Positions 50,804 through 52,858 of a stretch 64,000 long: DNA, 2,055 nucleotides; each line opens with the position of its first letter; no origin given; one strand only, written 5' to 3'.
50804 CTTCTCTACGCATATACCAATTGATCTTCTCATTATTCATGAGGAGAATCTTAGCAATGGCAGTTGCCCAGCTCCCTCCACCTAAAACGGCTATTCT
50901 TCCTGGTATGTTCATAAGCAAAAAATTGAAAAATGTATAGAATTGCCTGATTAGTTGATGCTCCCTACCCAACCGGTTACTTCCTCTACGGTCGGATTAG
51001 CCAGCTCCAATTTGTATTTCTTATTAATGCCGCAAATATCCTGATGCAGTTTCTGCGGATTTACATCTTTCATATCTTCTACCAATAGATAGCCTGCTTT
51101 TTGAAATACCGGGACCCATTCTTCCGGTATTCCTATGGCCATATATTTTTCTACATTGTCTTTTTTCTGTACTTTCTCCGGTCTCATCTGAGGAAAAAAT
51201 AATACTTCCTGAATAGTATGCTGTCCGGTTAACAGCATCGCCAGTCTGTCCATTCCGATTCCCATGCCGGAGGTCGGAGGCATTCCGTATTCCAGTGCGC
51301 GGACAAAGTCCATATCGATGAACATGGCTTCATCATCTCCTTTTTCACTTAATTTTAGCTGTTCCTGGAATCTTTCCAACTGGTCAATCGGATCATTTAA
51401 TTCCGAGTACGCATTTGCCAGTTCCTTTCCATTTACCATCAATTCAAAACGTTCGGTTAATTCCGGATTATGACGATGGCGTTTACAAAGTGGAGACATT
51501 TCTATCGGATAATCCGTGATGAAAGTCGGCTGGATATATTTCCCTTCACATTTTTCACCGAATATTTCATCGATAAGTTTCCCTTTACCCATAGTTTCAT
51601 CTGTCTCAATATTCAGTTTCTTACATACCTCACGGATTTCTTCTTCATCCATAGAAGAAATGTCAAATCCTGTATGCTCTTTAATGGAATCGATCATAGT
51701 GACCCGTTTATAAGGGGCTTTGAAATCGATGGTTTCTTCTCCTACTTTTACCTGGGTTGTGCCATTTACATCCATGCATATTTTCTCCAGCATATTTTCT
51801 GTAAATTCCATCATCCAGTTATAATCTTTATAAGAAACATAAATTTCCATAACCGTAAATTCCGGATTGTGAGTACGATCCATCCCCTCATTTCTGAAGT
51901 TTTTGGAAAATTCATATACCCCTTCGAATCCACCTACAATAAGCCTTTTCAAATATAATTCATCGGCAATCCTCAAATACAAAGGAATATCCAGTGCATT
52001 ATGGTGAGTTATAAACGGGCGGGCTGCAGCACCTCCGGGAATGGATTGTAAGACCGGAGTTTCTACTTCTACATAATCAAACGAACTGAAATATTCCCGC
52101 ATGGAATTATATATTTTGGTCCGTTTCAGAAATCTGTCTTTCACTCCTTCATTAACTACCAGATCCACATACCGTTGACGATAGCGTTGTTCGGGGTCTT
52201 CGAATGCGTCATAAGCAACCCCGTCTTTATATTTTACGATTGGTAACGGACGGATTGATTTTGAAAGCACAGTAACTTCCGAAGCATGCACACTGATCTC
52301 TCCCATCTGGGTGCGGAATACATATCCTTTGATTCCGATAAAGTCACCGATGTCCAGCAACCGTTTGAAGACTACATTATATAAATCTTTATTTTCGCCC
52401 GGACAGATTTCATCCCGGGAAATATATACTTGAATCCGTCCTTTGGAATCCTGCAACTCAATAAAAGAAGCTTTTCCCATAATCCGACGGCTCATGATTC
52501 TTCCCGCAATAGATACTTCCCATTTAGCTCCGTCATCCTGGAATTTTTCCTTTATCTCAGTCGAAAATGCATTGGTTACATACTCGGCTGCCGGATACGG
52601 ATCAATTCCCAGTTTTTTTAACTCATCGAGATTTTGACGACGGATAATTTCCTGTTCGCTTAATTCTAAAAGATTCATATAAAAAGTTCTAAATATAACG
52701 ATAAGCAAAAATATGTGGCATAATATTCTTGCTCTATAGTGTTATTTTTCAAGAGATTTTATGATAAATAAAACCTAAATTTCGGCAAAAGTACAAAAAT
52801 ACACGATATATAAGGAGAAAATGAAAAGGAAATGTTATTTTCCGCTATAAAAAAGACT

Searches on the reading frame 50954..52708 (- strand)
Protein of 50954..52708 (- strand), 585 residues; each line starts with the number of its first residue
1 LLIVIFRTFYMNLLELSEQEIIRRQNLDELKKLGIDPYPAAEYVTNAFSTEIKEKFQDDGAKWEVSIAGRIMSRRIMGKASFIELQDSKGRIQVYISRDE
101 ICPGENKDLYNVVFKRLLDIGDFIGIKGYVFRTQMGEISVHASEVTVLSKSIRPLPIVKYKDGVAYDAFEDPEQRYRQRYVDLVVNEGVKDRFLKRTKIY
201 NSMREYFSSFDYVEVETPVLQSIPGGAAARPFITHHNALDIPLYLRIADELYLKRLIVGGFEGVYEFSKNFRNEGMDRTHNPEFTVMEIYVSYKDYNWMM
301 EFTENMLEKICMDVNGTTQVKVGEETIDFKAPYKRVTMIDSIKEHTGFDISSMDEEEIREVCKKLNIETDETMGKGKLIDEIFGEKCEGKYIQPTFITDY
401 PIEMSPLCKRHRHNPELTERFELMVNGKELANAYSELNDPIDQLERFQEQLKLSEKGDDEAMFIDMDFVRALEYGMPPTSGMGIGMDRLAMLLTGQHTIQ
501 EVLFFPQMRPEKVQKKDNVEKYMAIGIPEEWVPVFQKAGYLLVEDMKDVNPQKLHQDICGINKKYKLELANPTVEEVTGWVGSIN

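Call 74: search_protein_families(library=pfam, proteins=[window:50954-52708:-], max_evalue=0.00001)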
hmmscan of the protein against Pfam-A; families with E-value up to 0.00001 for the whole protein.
window:50954-52708:- (585 aa): 2 families
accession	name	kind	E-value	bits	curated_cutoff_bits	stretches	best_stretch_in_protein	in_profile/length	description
PF00152.25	tRNA-synt_2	-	4.7e-90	302.2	25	1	172-508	2-307/308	tRNA synthetases class II (D, K and N)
PF01336.31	tRNA_anti-codon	-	1.7e-15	57.1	27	1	65-148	1-75/75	OB-fold nucleic acid binding domain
